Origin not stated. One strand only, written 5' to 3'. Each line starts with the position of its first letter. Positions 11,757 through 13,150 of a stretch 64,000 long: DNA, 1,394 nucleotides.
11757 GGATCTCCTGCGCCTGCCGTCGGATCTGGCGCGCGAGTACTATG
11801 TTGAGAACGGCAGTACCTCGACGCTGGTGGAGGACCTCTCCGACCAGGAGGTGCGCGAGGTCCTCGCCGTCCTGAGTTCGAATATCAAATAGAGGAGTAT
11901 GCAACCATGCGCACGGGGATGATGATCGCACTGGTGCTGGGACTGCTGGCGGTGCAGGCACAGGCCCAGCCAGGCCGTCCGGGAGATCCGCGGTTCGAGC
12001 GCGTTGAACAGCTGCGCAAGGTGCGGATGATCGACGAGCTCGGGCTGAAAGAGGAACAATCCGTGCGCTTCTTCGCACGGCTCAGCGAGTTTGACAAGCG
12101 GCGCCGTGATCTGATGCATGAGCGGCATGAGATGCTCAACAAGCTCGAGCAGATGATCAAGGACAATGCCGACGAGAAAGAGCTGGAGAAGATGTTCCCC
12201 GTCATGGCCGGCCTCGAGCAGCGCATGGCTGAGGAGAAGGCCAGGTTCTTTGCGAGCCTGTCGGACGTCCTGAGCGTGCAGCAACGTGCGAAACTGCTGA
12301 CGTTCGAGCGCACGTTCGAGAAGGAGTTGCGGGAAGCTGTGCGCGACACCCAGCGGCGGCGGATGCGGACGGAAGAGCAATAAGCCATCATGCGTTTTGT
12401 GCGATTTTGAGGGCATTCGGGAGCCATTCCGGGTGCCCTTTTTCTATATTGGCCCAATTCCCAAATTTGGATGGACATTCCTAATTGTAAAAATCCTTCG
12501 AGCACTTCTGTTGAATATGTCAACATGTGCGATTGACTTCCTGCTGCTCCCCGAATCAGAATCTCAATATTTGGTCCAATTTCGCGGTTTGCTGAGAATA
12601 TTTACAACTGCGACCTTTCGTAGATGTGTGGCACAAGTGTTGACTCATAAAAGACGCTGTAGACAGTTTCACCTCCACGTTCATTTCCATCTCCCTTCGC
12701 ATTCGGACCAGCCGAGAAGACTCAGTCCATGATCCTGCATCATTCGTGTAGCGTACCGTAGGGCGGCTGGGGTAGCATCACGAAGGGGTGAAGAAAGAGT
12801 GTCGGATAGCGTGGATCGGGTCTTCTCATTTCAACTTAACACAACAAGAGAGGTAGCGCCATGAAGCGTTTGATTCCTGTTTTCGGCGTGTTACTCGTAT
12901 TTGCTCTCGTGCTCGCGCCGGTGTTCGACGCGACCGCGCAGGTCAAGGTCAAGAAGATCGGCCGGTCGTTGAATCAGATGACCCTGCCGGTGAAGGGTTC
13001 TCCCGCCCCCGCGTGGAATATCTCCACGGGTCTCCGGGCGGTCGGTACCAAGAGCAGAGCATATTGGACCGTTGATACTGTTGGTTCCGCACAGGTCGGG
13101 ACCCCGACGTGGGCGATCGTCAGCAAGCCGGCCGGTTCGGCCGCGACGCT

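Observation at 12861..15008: Octaheme c-type cytochrome carrying a T9SS sorting domain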

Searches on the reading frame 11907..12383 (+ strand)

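Call 4: search_protein_families(library=pfam, proteins=[window:11907-12383:+], max_evalue=0.1)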
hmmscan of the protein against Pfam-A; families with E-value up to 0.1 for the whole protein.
window:11907-12383:+ (158 aa): 5 families
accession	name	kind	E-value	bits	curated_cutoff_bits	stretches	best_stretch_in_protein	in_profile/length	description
PF13801.11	Metal_resist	-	6.4e-07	30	29.2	1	9-128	8-124/125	Heavy-metal resistance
PF02181.28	FH2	-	0.0022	17.6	34.8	1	75-147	112-182/372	Formin Homology 2 Domain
PF15565.11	Imm30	-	0.049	14.2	27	1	70-121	23-73/98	Immunity protein 30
PF08965.17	Aca2_YdiL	-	0.051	14.2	23.8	0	76-133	47-99/118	Aca2/YdiL-like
PF04914.18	DltD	-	0.098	12.4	22.7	0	64-150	130-215/348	DltD protein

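Call 5: search_protein_families(library=ncbifam, proteins=[window:11907-12383:+], max_evalue=0.1)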
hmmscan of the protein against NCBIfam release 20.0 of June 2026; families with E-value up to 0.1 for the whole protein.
window:11907-12383:+ (158 aa): 0 families

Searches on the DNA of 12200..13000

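Call 52: search_rna_families(source=window, start=12200, end=13000, threshold=evalue, max_evalue=1)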
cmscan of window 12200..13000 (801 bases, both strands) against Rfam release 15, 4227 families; matches with E-value up to 1: 1.
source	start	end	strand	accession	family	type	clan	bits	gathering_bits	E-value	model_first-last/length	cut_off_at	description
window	12813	12884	+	RF00518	speF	Cis-reg; leader;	-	13.1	37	0.83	59-131/153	no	speF leader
